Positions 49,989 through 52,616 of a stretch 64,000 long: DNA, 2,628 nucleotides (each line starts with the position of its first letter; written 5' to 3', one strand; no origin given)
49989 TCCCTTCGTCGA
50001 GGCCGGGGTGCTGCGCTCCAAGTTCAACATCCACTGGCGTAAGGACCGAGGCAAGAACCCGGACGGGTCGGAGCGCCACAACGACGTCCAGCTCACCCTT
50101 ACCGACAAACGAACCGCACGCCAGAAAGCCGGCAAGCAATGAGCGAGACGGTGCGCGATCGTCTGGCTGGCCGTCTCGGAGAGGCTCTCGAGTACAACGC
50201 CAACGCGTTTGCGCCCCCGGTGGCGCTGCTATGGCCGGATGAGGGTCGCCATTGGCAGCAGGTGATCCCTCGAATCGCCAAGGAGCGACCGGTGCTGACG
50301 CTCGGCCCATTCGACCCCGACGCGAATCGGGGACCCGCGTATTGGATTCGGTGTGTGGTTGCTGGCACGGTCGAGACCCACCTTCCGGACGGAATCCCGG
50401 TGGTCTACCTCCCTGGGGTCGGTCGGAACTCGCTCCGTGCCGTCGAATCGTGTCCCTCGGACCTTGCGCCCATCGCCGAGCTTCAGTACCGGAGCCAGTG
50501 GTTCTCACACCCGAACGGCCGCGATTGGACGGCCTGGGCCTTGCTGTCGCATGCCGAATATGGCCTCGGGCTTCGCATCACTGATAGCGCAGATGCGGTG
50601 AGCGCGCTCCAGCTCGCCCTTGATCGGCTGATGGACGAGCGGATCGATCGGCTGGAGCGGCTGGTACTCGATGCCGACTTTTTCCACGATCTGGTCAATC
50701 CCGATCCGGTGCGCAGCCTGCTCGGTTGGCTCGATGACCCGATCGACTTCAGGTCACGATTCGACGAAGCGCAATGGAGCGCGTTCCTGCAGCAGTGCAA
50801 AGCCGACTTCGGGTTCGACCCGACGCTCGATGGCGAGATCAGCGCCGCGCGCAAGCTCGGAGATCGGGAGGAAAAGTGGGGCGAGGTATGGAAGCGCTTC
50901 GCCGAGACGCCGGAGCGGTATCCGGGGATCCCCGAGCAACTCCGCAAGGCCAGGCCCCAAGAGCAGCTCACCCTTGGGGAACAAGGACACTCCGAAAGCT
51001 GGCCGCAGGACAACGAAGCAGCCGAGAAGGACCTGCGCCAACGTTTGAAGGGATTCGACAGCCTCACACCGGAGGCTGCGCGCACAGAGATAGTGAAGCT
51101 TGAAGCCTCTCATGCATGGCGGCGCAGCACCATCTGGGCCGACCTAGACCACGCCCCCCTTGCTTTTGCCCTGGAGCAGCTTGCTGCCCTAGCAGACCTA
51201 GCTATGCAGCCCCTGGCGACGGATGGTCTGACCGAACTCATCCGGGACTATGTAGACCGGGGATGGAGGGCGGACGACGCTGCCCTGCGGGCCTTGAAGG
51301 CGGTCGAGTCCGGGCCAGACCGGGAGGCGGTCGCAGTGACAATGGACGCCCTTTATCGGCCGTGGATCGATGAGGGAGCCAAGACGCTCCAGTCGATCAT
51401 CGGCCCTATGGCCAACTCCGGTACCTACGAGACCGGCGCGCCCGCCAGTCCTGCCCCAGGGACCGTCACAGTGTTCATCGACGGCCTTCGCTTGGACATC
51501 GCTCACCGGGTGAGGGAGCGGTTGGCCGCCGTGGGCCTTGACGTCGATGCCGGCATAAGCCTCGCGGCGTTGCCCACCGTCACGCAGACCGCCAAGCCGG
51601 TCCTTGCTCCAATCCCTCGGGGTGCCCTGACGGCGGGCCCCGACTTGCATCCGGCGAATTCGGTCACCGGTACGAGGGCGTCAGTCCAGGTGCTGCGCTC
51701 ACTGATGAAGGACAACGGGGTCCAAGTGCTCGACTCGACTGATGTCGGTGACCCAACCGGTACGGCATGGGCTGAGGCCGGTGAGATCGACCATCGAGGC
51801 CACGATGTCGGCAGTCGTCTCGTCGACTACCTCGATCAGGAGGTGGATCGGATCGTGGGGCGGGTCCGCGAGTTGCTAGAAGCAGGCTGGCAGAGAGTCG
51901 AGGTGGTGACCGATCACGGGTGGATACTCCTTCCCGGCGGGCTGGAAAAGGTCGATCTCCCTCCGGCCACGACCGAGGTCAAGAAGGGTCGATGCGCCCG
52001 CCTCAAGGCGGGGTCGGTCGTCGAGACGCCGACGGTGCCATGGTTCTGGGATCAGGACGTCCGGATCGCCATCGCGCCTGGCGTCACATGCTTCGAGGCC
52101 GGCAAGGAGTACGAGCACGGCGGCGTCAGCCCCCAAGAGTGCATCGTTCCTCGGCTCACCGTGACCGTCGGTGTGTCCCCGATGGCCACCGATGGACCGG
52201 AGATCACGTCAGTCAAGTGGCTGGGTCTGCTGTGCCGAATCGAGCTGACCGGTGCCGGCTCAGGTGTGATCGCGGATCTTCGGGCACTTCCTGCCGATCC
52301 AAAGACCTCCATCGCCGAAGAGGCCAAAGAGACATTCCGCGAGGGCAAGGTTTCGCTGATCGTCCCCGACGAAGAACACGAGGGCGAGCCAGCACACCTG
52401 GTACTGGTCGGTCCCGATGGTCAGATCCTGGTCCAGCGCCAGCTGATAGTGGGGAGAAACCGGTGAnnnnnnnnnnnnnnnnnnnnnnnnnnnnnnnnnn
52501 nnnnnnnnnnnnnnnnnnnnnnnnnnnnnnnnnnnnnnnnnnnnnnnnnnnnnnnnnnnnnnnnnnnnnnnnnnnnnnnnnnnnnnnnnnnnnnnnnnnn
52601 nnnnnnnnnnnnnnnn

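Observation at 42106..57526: Defence cargo (BREX plus a Ppl-like gene) embedded between the relaxase and the T4SS genes of a conjugative element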

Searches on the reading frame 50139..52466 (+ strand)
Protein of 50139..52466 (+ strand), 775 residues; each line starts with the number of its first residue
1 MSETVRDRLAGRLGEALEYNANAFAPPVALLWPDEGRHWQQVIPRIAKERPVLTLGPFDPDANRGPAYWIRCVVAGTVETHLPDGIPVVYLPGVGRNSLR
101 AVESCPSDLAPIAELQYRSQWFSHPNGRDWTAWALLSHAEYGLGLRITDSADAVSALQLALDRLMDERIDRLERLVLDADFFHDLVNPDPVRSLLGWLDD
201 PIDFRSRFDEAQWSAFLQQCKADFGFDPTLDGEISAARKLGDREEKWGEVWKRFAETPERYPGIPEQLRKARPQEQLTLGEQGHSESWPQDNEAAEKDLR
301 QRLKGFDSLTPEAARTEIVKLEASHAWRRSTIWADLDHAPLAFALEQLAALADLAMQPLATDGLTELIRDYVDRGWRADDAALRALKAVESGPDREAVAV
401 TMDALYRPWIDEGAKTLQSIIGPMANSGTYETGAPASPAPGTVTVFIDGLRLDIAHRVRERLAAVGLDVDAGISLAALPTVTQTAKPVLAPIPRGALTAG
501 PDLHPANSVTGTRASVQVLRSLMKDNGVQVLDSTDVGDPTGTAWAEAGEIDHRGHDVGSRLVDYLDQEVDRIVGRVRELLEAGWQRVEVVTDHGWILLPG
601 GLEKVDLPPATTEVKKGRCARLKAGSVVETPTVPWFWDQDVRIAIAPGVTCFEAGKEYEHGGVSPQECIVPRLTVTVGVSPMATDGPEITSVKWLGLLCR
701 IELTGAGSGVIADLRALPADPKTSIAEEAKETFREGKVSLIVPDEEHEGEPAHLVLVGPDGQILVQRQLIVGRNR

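Call 5: search_protein_families(library=pfam, proteins=[window:50139-52466:+], max_evalue=0.01)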
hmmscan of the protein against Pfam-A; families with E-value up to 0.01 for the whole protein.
window:50139-52466:+ (775 aa): 0 families

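Call 6: search_protein_families(library=padloc, proteins=[window:50139-52466:+], max_evalue=0.01)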
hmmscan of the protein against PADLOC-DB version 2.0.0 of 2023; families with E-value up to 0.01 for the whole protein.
window:50139-52466:+ (775 aa): 8 families
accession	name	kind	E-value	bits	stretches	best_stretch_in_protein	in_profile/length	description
PDLC02566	PglZ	-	4.5e-256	849.9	1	1-773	1-773/774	PglZ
PDLC02561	PglZ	-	7.4e-10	35.6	1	548-678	582-718/840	PglZ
PDLC02562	PglZ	-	3.3e-08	30.4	1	442-642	472-682/730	PglZ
PDLC02545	PglZ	-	2.2e-07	27.7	1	443-677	408-637/750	PglZ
PDLC02559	PglZ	-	6.5e-06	22.6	1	549-680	597-739/860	PglZ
PDLC02548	PglZ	-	1.6e-05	21.5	1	439-496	478-537/961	PglZ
PDLC02563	PglZ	-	3.9e-05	20.1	1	653-677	689-713/831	PglZ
PDLC02564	PglZ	-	0.0053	13.2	1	639-675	685-724/855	PglZ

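Call 7: search_protein_families(library=ncbifam, proteins=[window:50139-52466:+], max_evalue=0.01)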
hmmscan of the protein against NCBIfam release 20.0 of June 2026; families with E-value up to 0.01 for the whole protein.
window:50139-52466:+ (775 aa): 4 families
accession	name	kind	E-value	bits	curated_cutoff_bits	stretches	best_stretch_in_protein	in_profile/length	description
NF033450.1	BREX_PglZ_1_B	equivalog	3e-247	822.1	400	1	5-676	2-675/675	BREX-1 system phosphatase PglZ type B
NF033444.1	BREX_PglZ_5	exception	1.1e-13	50.2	250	1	442-676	455-704/704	BREX-5 system phosphatase PglZ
NF033445.1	BREX_PglZ_4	exception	2.1e-07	29.9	140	1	548-674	546-677/741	BREX-4 system phosphatase PglZ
NF033443.1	BREX_PglZ_6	exception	2.2e-06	26.3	400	1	440-496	476-534/958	BREX-6 system phosphatase PglZ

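Call 10: find_encoding_contigs(protein=window:50139-52466:+, flank=10000, max_places=6)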
Protein window:50139-52466:+ (775 aa): no gene with exactly this product is on record in the collection.
